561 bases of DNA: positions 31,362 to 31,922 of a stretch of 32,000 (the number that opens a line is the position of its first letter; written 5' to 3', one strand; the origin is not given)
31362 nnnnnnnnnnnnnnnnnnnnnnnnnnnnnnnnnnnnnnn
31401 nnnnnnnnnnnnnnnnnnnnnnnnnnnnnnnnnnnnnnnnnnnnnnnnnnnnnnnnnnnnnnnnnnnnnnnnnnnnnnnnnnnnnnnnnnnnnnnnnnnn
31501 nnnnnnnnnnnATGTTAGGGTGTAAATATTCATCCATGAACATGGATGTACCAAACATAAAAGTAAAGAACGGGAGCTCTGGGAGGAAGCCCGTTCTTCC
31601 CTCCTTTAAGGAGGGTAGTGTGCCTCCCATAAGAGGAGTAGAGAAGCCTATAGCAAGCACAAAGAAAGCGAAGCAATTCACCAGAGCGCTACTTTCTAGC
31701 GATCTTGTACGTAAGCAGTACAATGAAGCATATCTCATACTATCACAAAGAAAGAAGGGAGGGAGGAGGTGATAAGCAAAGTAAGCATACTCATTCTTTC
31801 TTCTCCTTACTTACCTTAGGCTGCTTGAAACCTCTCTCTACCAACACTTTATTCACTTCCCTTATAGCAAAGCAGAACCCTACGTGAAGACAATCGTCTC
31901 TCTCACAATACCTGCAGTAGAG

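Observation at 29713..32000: tRNA-Ser(GCU)/integrase junction: probable left border of an integrated mobile element that runs off the window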

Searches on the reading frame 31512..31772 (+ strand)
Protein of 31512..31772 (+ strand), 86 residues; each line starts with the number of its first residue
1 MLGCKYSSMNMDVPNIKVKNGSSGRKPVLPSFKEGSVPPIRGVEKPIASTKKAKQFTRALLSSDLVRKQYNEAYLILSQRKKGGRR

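Call 7: search_protein_families(library=pfam, proteins=[window:31512-31772:+], max_evalue=0.1)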
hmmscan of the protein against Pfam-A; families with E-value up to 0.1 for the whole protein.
window:31512-31772:+ (86 aa): 0 families

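Call 42: find_encoding_contigs(protein=window:31536-31772:+, flank=10000, max_places=10)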
Protein window:31536-31772:+ (78 aa): 2 contigs read that carry it; 2 places shown.
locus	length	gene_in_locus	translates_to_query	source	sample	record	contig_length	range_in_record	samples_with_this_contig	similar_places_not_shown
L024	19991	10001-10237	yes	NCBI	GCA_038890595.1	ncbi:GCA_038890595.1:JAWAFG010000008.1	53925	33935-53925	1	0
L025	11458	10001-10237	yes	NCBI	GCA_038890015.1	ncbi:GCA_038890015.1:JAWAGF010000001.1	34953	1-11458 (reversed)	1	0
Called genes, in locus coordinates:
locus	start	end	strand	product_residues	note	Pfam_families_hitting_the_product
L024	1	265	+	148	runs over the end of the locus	PF08069:Ribosomal_S13_N, PF00312:Ribosomal_S15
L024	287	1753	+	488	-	PF01368:DHH, PF21763:DHH_CID, PF02272:DHHA1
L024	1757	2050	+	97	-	-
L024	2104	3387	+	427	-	PF02403:Seryl_tRNA_N, PF00587:tRNA-synt_2b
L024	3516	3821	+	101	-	PF01157:Ribosomal_L21e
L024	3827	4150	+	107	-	PF03874:RNA_pol_Rpb4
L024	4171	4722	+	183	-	PF04919:DUF655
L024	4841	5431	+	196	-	PF05175:MTS, PF13847:Methyltransf_31, PF08241:Methyltransf_11 (weak), PF13649:Methyltransf_25 (weak)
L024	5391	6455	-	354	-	PF02824:TGS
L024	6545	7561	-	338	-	PF00180:Iso_dh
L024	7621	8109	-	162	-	-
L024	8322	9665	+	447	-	PF00589:Phage_integrase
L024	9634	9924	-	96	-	-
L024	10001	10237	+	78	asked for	-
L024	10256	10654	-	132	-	-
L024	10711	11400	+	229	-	-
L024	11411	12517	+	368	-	-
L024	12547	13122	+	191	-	-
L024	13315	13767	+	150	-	-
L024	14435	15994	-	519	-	PF03235:GmrSD_N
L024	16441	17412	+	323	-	-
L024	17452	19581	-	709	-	-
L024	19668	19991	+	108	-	PF01909:NTP_transf_2, PF18765:Polbeta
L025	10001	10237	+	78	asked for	-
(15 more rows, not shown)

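Call 64: find_homologous_proteins(query=L024:17455-19581:-, max_evalue=0.001)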
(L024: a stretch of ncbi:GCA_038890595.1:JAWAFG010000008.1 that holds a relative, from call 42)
Query L024:17455-19581:- (709 aa): 16 proteins with E <= 0.001 among 8000 candidates.
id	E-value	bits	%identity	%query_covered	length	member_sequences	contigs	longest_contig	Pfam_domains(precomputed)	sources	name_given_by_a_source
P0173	0.0e+0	1555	100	100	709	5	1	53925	-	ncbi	ncbi:MAG: hypothetical protein QXJ44_03730 [Candidatus Nitrosocaldus sp.]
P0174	0.0e+0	1384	89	100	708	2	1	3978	-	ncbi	ncbi:MAG: hypothetical protein QXM92_03930 [Candidatus Anstonellales archaeon]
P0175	1.1e-291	987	64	100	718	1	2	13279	-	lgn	-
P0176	8.1e-286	968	64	97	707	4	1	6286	-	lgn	-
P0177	2.0e-228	778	87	58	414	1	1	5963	-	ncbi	ncbi:MAG: hypothetical protein QW416_09120, partial [Candidatus Nitrosocaldaceae archaeon]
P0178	4.3e-205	701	55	87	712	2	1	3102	-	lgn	-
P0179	3.8e-201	688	55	87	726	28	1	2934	-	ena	-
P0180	2.6e-197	676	56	82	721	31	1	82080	-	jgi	jgi:hypothetical protein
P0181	9.7e-195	667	58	76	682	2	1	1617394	-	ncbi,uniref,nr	ncbi:hypothetical protein [Candidatus Nitrosocaldus islandicus]|uniref:hypothetical protein n=1 Tax=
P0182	9.9e-195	667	51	90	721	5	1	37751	-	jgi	jgi:hypothetical protein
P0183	3.8e-194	665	53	88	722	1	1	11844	-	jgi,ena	-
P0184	2.2e-191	656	58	75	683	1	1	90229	-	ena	-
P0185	1.6e-154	534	52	72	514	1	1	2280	-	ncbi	-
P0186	7.5e-134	466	40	88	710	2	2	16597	-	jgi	-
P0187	5.6e-132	460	42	83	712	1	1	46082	-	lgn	-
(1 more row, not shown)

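Call 65: list_cluster_members(proteins=[P0173, P0177])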
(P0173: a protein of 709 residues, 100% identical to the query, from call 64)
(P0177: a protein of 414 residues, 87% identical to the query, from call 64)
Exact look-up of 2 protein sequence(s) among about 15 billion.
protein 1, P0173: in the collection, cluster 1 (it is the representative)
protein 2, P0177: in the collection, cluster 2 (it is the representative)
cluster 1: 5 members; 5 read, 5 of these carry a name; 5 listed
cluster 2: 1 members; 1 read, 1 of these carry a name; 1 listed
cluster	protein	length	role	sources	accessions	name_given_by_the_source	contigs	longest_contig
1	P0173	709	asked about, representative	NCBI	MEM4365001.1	MAG: hypothetical protein QXJ44_03730 [Candidatus Nitrosocaldus sp.]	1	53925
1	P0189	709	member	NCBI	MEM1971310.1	MAG: hypothetical protein QXM92_02465 [Candidatus Anstonellales archaeon]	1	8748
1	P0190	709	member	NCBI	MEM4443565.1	MAG: hypothetical protein QW593_04920 [Candidatus Nitrosocaldus sp.]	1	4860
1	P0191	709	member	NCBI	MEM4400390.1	MAG: hypothetical protein QW776_04490 [Candidatus Nitrosocaldus sp.]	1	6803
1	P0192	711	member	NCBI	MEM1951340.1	MAG: hypothetical protein QXI43_04830 [Candidatus Nitrosocaldus sp.]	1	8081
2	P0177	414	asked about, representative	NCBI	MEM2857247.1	MAG: hypothetical protein QW416_09120, partial [Candidatus Nitrosocaldaceae archaeon]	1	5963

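Call 66: find_encoding_contigs(protein=P0189, flank=10000, max_places=4)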
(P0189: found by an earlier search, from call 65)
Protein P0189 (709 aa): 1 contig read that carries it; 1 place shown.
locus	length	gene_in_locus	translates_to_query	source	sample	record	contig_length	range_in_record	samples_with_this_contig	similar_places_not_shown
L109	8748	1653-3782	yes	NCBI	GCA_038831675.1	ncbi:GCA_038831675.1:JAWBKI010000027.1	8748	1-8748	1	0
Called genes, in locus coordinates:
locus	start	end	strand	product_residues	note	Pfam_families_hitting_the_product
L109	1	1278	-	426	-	?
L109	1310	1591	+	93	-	-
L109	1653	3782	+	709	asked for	-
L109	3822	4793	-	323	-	-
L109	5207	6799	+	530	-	PF03235:GmrSD_N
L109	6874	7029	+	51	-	-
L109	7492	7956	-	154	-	-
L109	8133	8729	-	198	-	-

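Call 68: list_cluster_members(proteins=[P0181])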
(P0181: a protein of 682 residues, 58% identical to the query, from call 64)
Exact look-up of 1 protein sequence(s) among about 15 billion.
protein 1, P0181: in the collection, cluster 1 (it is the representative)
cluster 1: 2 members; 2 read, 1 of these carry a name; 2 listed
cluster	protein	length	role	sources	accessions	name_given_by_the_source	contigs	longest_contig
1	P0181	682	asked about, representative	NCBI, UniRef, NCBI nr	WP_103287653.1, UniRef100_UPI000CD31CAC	hypothetical protein [Candidatus Nitrosocaldus islandicus] | hypothetical protein n=1 Tax=Candidatus Nitrosocaldus islandicus TaxID=2045011 ...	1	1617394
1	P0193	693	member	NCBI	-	-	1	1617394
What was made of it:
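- The 709-aa protein is 58% identical to WP_103287653.1 (calls 64, 68).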

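Call 75: search_solved_structures(query=L024:10711-11397:+, max_evalue=10)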
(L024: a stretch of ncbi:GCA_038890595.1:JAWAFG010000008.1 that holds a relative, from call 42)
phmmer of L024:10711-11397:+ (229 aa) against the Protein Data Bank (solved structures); distinct sequences matched with E-value up to 10: 0.

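Call 76: search_protein_families(library=pfam, proteins=[L024:10711-11397:+, L024:10256-10654:-, L024:12547-13122:+, L024:13315-13767:+, L109:1-1278:-, L109:1310-1591:+, L024:19668-19991:+], max_evalue=5)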
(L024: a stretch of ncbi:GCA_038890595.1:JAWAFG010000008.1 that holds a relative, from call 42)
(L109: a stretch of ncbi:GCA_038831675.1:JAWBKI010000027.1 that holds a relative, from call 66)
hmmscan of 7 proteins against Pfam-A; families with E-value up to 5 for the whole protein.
L024:10711-11397:+ (229 aa): 1 family
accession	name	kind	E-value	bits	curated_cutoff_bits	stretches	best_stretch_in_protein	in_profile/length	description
PF19622.4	DUF6127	-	0.2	12.2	27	1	202-218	4-20/63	Family of unknown function (DUF6127)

L024:10256-10654:- (132 aa): 0 families

L024:12547-13122:+ (191 aa): 0 families

L024:13315-13767:+ (150 aa): 0 families

L109:1-1278:- (426 aa): 5 families
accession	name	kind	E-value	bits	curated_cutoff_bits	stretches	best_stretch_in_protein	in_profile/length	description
PF05063.20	MT-A70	-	3.3e-09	37.3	23.9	1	314-417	1-110/172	MT-A70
PF02195.25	ParB_N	-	6.5e-05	23.3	26.3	1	42-100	22-84/95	ParB N-terminal domain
PF03602.21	Cons_hypoth95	-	0.052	13.7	24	1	292-352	92-152/182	Conserved hypothetical protein 95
PF12090.13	Spt20_SEP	-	3.5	7.7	27.1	0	240-319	83-118/177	Spt20, SEP domain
PF07669.17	Eco57I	-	3.6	8.1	25.3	0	251-332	24-93/171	Eco57I restriction-modification methylase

L109:1310-1591:+ (93 aa): 2 families
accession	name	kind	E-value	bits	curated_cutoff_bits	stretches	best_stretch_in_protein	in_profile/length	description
PF11319.13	VasI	-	0.0089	16.1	26.5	1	10-75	59-119/184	Type VI secretion system VasI, EvfG, VC_A0118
PF15597.11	Imm59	-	0.025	15.5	26.9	1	50-87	19-55/100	Immunity protein 59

L024:19668-19991:+ (108 aa): 4 families
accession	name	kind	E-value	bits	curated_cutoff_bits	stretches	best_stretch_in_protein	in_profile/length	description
PF01909.29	NTP_transf_2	-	2.2e-19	70.1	21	1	21-105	5-93/93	Nucleotidyltransferase domain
PF18765.7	Polbeta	-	1.2e-16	61.1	26.9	1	22-104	5-88/93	Polymerase beta, Nucleotidyltransferase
PF22600.2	MTPAP-like_central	-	0.00071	20.1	27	1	16-65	25-71/139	Poly(A) RNA polymerase, mitochondrial-like, central palm domain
PF14792.12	DNA_pol_B_palm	-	0.0062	17.2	25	1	20-62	17-55/113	DNA polymerase beta palm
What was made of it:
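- MT-A70 and ParB_N occur together in L109 (call 76).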

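Call 77: predict_structure(alignment_id=A5)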
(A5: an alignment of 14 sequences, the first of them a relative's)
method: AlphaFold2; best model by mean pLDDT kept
length: 709 residues; sequences in the alignment: 14
mean_pLDDT: 67.7   pTM: 0.39
mean pLDDT of the five models: 67.7, 64.7, 60.8, 58.8, 58.1
residues with pLDDT >= 90: 34; 70-90: 363; 50-70: 172; < 50: 140
segments of 3 or more residues with pLDDT < 50: 1-4, 51-55, 299-357, 373-376, 380-382, 401-412, 555-565, 661-666, 688-709
pLDDT, mean of each block of 10 residues (from residue 1): 54 73 74 73 72 54 78 80 74 66 70 76 75 75 79 66 62 61 71 78 80 81 78 75 77 76 71 75 73 55 34 34 38 42 40 45 50 49 52 52 43 66 86 86 91 90 90 76 89 89 91 73 59 75 74 42 50 76 78 73 85 72 83 85 83 62 53 62 54 45 36
secondary structure, 60 per line:
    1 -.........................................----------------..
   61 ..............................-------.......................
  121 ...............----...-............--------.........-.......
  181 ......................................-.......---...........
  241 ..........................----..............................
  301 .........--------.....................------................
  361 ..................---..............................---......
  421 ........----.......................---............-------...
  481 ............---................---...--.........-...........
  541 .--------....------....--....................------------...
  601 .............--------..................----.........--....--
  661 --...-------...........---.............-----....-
elements in order (helices of 4 or more, strands of 3 or more residues): H2-42 H59-90 H98-135 H144-155 H164-172 H174-218 H220-226 H230-266 H271-309 H318-338 H345-378 H382-411 H415-428 H433-455 H459-470 H478-492 H496-511 H520-528 H530-541 H550-553 H560-563 H566-585 H598-613 H622-639 H644-652 H655-658 H673-683 H687-699 H705-708

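Call 82: fold_search(model_id=the predicted structure, library=pdb)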
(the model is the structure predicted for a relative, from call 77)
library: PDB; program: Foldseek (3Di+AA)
matches with E <= 10: 202; with E <= 0.001: 0
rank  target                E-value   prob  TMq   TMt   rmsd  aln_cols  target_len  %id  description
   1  6bfi_B                3.3e-02  0.28  0.09  0.09  28.6       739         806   12  Vinculin homolog in a sponge (phylum Porifera) reveals vertebrate-like cell adhesions involved in early multicellular  (released 2018-06-13)
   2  8rtd_L                2.5e-01  1.00  0.23  0.49   8.1       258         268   10  Stalk-Arches-IMC structure from the fully-assembled R388 type IV secretion system determined by cryo-EM. (released 2024-06-19)
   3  8rt9_F                5.5e-01  0.97  0.20  0.44  10.8       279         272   10  Stalk complex full-length structure (TrwJ/VirB5-TrwI/VirB6) from the fully-assembled R388 type IV secretion system det (released 2024-06-19)
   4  8xqt_R                5.5e-01  0.21  0.08  0.16  26.0       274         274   12  Structure of human class T GPCR TAS2R14-Gi complex. (released 2024-07-10)
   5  5ezm                  6.4e-01  0.13  0.10  0.12  26.9       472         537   14  Crystal Structure of ArnT from Cupriavidus metallidurans in the apo state (released 2016-02-17)
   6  7t3n                  6.4e-01  0.11  0.10  0.14  27.8       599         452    9  R184Q/E191Q mutant of rat vesicular glutamate transporter 2 (VGLUT2) (released 2022-12-14)
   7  9nu8_A                6.9e-01  0.08  0.09  0.11  32.4       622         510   12  Structure of MurJ in complex with single gene lysis protein from phage Changjiang3 (released 2026-02-11)
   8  5f15                  7.7e-01  0.11  0.10  0.11  27.1       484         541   15  Crystal Structure of ArnT from Cupriavidus metallidurans bound to Undecaprenyl phosphate (released 2016-02-17)
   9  1tr2_A                7.7e-01  0.10  0.11  0.08  37.1       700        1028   14  Crystal structure of human full-length vinculin (residues 1-1066) (released 2005-11-15)
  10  8xqo_R                8.6e-01  0.20  0.08  0.16  25.1       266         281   14  Structure of human class T GPCR TAS2R14-Gi complex with Aristolochic acid A. (released 2024-07-10)
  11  5cwi                  9.3e-01  0.25  0.08  0.20  25.7       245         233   11  Crystal structure of de novo designed helical repeat protein DHR18 (released 2015-12-16)
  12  7unj_B                9.3e-01  0.15  0.07  0.18  25.7       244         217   11  De novo designed chlorophyll dimer protein with Zn pheophorbide a methyl ester matching geometry of purple bacterial s (released 2023-04-19)
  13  7o3v_F                9.6e-01  0.66  0.17  0.34  10.4       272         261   12  Stalk complex structure (TrwJ/VirB5-TrwI/VirB6) from the fully-assembled R388 type IV secretion system determined by c (released 2022-06-22)
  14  7wag                  9.6e-01  0.07  0.09  0.12  30.0       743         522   12  Crystal structure of MurJ squeezed form (released 2022-06-01)
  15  8tzi                  1.0e+00  0.13  0.08  0.13  27.9       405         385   10  Human equilibrative nucleoside transporter-1, JH-ENT-01 bound (released 2024-08-28)
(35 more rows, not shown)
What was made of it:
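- Foldseek gives TrwI/VirB6 of R388 at probability 0.66-1.0 and TM 0.34-0.49 (call 82).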

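Call 92: search_protein_families(library=padloc, proteins=[L024:14435-15994:-, L024:16441-17412:+, L024:19668-19991:+, L109:1-1278:-, L024:11411-12517:+, L024:12547-13122:+, L024:13315-13767:+, L024:10256-10654:-, L024:10711-11397:+], max_evalue=0.001)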
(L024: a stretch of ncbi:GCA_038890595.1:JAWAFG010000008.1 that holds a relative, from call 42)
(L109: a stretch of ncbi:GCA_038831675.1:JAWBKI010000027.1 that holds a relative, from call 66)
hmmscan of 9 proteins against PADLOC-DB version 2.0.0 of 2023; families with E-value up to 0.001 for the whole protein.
L024:14435-15994:- (519 aa): 8 families
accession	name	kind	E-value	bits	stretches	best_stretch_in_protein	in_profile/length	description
PDLC04151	HEC-05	-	2.7e-42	143.3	2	106-508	177-594/600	-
PDLC04709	PDC-M55C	-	9.5e-24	81.9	2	1-86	21-104/554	-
PDLC04150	HEC-05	-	3.1e-22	77.2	2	113-507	174-581/583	-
PDLC04152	HEC-05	-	1.8e-14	51.2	1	10-508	21-563/566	-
PDLC04153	HEC-05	-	1.7e-13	47.7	1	1-85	13-108/621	-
PDLC02695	Orf5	-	2.5e-08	30.8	0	7-85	18-91/601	Orf5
PDLC03877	NsnA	-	2.1e-06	25.2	1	2-203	58-201/385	-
PDLC04027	PD-T4-2_A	-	1.1e-05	22.7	0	12-38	56-82/363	-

L024:16441-17412:+ (323 aa): 0 families

L024:19668-19991:+ (108 aa): 11 families
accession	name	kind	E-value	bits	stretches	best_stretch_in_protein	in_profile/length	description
PDLC04906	PDC-S09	-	3.4e-35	118.4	1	9-104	3-97/98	-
PDLC04904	PDC-S09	-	2e-27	93.4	1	10-106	5-99/104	-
PDLC04902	PDC-S09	-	7.2e-23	78.7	1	14-102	5-92/97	-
PDLC04905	PDC-S09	-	3.1e-22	76.8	1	12-101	3-96/101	-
PDLC04903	PDC-S09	-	1.9e-08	32.6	1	30-77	26-72/108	-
PDLC04907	PDC-S09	-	1.1e-07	30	1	17-71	14-68/114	-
PDLC04368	PDC-M05A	-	1.7e-05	22.7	1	14-54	93-131/201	-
PDLC04369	PDC-M05A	-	2.1e-05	22.2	1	21-54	96-127/201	-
PDLC00771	Cyclase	-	4.8e-05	20.8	1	36-68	48-80/271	oligonucleotide-cyclase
PDLC00786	Cyclase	-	6.8e-05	20.4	1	35-68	51-85/293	oligonucleotide-cyclase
PDLC00804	Cyclase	-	0.00066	17.3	1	27-66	21-60/256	oligonucleotide-cyclase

L109:1-1278:- (426 aa): 3 families
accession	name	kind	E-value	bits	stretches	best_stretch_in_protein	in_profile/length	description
PDLC03262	MTase_II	-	3.6e-25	86.9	1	310-422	6-127/204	Type II methyltransferase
PDLC03221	MTase_II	-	3e-10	38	1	313-417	20-134/272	Type II methyltransferase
PDLC03229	MTase_II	-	5.4e-05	20.1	1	44-115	33-105/436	Type II methyltransferase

L024:11411-12517:+ (368 aa): 0 families

L024:12547-13122:+ (191 aa): 0 families

L024:13315-13767:+ (150 aa): 0 families

L024:10256-10654:- (132 aa): 0 families

L024:10711-11397:+ (229 aa): 0 families
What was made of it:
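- PADLOC returns HEC-05, PDC-S09 and MTase_II (call 92).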
